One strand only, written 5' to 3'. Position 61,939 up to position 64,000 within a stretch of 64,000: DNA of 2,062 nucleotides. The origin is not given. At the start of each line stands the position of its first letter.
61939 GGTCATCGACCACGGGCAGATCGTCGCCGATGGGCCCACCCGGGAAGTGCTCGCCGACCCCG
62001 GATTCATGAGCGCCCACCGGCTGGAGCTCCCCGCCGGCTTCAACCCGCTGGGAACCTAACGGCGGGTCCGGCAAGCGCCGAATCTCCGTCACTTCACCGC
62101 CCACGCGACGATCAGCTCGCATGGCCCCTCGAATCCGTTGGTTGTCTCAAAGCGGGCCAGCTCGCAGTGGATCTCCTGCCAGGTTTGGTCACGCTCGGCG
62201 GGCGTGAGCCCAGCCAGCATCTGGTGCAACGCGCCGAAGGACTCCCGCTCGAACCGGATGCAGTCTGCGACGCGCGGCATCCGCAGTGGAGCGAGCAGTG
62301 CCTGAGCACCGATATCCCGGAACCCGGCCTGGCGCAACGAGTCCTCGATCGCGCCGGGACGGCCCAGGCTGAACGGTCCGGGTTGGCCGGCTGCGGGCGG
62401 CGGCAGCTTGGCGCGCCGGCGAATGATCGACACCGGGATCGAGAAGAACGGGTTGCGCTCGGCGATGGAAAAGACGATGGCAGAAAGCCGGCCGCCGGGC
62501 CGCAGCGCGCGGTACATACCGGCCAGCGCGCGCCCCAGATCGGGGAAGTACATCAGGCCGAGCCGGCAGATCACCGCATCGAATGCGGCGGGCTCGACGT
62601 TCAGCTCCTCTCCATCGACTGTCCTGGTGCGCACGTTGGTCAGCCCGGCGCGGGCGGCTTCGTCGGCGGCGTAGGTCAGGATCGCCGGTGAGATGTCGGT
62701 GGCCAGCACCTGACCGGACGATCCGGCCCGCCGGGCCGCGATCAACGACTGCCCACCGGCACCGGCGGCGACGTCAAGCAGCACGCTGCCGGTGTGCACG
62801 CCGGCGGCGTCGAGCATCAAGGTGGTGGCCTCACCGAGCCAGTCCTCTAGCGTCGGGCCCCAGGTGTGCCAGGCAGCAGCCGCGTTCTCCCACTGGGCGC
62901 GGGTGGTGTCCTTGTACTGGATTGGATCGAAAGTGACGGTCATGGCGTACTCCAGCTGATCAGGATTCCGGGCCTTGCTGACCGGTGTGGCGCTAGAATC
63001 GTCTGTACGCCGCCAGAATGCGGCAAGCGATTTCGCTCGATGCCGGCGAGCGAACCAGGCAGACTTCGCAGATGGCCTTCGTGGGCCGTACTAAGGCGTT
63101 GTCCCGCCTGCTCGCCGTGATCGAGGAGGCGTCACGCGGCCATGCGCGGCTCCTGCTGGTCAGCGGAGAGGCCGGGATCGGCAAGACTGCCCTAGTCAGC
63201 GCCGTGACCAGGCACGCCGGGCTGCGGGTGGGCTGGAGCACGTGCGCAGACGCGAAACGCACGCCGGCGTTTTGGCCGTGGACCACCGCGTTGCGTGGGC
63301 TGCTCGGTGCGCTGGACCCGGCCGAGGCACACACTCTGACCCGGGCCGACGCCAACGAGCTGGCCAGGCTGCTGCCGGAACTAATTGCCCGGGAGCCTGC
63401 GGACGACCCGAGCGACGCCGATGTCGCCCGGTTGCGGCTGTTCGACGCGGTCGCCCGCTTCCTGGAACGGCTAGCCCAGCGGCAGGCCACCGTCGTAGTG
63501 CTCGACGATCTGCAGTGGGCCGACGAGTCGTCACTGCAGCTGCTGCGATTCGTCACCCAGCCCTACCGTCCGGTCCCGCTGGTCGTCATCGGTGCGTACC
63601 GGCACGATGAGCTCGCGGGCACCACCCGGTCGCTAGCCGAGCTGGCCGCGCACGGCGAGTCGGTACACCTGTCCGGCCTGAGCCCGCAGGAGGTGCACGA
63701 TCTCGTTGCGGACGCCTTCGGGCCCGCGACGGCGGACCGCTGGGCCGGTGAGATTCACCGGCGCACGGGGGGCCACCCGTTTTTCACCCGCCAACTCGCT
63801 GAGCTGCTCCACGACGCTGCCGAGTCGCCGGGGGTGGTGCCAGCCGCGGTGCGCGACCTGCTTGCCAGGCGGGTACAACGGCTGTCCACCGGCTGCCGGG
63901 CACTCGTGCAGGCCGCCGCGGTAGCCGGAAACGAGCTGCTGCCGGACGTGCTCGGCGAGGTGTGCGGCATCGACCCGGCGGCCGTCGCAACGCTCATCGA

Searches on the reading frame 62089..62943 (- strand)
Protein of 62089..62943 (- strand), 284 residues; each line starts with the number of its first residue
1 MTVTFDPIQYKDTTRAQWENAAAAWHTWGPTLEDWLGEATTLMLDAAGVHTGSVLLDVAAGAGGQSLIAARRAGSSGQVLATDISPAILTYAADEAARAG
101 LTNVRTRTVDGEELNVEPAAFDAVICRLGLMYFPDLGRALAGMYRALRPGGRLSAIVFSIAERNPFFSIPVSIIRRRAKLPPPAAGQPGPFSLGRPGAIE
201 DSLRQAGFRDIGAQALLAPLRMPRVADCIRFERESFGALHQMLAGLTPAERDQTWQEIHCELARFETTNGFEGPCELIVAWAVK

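Call 5: search_protein_families(library=pfam, proteins=[window:62089-62943:-], max_evalue=0.001)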
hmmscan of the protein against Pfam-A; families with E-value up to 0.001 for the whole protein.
window:62089-62943:- (284 aa): 7 families
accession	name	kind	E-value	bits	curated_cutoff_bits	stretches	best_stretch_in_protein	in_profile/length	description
PF13649.12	Methyltransf_25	-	1e-18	68.2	27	1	56-151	2-97/97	Methyltransferase domain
PF01209.24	Ubie_methyltran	-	2.8e-18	66.6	20.1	1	44-163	40-159/233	ubiE/COQ5 methyltransferase family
PF08241.18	Methyltransf_11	-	5.7e-18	65.8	21.2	1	56-153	1-93/95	Methyltransferase domain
PF13847.12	Methyltransf_31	-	1e-17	64.6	27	1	51-159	3-113/145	Methyltransferase domain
PF08242.18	Methyltransf_12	-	1.6e-12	48.4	30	1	56-153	1-98/98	Methyltransferase domain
PF13489.12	Methyltransf_23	-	2.6e-06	27.7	27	1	51-153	22-114/164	Methyltransferase domain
PF01135.25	PCMT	-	4.1e-05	23.9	20.3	1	42-153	64-169/210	Protein-L-isoaspartate(D-aspartate) O-methyltransferase (PCMT)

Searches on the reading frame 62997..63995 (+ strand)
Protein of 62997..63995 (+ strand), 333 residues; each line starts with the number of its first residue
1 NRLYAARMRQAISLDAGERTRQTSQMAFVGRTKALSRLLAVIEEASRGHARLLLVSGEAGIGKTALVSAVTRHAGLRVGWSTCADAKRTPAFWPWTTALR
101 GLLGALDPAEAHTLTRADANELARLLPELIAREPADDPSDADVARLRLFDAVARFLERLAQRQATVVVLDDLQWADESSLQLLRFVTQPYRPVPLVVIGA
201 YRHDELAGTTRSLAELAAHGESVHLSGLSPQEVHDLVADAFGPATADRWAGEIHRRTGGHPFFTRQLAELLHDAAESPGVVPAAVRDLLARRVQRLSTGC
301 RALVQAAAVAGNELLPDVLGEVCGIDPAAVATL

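Call 17: search_protein_families(library=pfam, proteins=[window:62997-63995:+], max_evalue=0.00001)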
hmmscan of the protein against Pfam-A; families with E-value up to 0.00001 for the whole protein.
window:62997-63995:+ (333 aa): 3 families
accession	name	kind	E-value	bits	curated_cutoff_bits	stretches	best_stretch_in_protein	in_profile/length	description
PF13191.12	AAA_16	-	5.6e-31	108.7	32.6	1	28-198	2-167/167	AAA ATPase domain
PF13401.12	AAA_22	-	1.2e-08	35.8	27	1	48-202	3-125/130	AAA domain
PF20703.3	nSTAND1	-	5.3e-06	26.8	27.1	1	23-238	11-197/379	Novel STAND NTPase 1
